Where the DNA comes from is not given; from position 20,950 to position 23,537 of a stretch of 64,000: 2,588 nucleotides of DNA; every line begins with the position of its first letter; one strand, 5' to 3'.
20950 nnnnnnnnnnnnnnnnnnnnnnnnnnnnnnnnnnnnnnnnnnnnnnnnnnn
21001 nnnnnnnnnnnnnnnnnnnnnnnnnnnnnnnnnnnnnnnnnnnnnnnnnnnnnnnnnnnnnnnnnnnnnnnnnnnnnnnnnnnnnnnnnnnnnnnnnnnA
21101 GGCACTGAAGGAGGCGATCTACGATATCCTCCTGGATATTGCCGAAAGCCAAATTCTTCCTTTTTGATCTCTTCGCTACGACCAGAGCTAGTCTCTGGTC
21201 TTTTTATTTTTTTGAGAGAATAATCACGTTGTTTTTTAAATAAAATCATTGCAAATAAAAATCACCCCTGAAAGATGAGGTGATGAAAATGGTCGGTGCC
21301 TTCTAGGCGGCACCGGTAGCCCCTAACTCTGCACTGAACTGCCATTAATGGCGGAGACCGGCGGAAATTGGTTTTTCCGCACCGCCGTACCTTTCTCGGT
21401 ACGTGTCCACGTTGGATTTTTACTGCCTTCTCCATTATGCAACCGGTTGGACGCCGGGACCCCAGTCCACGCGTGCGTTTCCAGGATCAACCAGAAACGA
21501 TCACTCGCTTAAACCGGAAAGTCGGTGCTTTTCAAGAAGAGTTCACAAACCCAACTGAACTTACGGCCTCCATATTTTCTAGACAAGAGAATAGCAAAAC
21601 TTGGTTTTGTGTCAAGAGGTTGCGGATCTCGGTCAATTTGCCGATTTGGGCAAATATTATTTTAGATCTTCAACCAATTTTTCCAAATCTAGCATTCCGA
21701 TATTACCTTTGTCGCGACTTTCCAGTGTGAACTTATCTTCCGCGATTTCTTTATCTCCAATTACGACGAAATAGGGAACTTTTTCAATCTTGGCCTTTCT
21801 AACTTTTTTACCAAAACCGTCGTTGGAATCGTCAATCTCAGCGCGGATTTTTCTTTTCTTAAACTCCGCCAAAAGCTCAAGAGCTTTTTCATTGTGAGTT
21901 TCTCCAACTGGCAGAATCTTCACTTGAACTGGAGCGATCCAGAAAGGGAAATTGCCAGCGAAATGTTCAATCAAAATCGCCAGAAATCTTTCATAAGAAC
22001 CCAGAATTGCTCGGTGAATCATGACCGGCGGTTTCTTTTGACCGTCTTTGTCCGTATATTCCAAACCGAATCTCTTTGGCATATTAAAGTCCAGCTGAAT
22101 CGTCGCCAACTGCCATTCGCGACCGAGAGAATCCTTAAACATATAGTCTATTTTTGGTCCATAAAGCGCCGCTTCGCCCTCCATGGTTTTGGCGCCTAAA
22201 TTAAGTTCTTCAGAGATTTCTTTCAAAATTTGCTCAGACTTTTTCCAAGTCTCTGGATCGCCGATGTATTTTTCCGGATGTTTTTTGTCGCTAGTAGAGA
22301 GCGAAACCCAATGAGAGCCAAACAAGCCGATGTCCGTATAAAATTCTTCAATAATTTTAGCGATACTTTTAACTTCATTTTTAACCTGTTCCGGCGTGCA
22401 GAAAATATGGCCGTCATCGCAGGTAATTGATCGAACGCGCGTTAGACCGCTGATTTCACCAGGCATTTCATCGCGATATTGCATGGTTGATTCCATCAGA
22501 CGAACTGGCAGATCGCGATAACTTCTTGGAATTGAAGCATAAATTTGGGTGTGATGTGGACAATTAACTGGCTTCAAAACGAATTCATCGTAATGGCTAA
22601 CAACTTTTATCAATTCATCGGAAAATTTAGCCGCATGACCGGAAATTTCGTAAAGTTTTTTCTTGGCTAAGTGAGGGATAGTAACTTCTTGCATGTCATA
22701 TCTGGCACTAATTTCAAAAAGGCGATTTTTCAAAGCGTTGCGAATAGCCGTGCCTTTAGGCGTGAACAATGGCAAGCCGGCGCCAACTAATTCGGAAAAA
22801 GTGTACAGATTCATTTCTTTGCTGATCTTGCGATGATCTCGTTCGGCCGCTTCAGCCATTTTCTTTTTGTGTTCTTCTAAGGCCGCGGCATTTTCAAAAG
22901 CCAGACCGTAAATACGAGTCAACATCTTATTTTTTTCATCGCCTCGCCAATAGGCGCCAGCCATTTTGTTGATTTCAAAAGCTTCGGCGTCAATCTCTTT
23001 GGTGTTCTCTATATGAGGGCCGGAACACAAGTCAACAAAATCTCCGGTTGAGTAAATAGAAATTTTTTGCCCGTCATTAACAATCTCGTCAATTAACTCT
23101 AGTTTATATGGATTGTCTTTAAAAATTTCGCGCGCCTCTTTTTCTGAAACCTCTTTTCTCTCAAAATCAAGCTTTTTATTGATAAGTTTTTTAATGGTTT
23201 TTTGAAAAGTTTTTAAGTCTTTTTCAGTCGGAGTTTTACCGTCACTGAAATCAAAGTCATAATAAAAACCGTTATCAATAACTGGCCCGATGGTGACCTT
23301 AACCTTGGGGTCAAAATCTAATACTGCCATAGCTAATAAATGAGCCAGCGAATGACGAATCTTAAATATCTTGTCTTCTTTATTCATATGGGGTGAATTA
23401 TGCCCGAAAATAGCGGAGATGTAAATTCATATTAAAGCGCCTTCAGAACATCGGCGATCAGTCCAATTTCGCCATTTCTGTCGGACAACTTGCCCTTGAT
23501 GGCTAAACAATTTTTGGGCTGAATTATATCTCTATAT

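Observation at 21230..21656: About 430 nt GC-rich, hairpin-dense non-coding stretch between the island terminator and the thrS stop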

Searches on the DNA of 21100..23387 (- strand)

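Call 4: search_rna_families(source=window, start=21100, end=21800, threshold=evalue, max_evalue=10, show_alignments=3)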
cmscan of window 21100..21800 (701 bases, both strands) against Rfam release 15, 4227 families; matches with E-value up to 10: 5.
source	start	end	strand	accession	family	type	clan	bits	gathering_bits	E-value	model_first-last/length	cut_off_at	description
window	21653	21707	-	RF03514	mir-6128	Gene; miRNA;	-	17.7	92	5.7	1-64/64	no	mir-6128 microRNA precursor family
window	21175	21232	+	RF02544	mt-tmRNA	Gene;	CL00001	16.4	65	9.6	1-77/77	no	Mitochondrion-encoded tmRNA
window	21277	21339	+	RF01151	snoU82P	Gene; snRNA; snoRNA; CD-box;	-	14.9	42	0.31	1-55/55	no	Small nucleolar RNA U82P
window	21588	21676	-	RF01563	DdR13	Gene; snRNA; snoRNA; CD-box;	-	13.3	65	5.8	1-80/80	no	Dictyostelium snoRNA DdR13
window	21260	21308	-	RF01519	CC0196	Gene; sRNA;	-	12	35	6.6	1-58/58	no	Caulobacter sRNA CC0196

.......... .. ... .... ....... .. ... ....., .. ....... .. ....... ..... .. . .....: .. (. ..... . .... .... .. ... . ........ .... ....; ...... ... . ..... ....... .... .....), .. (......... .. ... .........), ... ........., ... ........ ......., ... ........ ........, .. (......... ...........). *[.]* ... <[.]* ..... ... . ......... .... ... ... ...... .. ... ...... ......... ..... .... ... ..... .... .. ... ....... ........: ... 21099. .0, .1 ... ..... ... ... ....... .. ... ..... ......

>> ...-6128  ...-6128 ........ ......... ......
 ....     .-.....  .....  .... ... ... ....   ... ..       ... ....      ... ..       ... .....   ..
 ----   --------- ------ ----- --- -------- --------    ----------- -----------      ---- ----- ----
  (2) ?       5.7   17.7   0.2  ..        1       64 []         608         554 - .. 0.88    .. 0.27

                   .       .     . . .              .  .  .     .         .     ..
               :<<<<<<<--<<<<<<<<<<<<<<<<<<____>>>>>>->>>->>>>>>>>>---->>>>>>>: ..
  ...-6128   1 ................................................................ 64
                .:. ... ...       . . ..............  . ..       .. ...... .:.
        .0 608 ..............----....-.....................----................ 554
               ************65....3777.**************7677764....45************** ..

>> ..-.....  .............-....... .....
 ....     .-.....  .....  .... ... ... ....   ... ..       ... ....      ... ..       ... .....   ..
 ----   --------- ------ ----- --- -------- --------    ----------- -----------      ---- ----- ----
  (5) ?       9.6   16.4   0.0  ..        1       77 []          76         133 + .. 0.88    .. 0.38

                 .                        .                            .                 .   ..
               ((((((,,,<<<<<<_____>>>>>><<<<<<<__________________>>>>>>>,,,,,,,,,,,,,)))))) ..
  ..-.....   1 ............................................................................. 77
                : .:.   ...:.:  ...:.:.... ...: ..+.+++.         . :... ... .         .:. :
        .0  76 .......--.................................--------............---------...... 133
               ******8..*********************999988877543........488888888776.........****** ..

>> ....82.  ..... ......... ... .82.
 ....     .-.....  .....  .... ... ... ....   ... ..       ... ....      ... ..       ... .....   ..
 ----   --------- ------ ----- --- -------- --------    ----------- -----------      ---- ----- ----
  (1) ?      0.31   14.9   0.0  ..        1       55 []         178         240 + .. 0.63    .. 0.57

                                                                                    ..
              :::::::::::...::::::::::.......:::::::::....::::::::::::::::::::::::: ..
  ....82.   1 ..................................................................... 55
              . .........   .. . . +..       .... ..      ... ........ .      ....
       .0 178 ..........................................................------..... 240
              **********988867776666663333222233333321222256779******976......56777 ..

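Call 18: search_rna_families(sources=[L001, L002, L003, L004], threshold=gathering)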
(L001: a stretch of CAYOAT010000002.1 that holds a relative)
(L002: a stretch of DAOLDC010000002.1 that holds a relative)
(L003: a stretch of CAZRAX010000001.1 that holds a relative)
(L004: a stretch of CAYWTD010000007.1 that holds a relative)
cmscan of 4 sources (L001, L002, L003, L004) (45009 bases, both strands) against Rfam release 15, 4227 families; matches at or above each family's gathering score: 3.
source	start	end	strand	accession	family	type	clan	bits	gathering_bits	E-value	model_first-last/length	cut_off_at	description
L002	8478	8561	+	RF00005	tRNA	Gene; tRNA;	CL00001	64.5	29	7.3e-12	1-71/71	no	tRNA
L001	8941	9024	+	RF00005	tRNA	Gene; tRNA;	CL00001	60.8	29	7.7e-11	1-71/71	no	tRNA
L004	9096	9179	+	RF00005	tRNA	Gene; tRNA;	CL00001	60.8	29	7.7e-11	1-71/71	no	tRNA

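Call 20: search_dna_similar(query=window:21200-21680:-, collection=phages, mode=distant, max_evalue=0.01)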
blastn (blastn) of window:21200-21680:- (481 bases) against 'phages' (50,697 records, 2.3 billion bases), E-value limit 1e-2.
No match.

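Call 21: search_dna_similar(query=window:21200-21680:-, collection=plasmids, mode=distant, max_evalue=0.01)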
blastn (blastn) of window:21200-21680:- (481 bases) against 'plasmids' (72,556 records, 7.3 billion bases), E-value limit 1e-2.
No match.
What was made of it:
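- Tried and rejected: blastn against phages and plasmids was empty (calls 20, 21).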
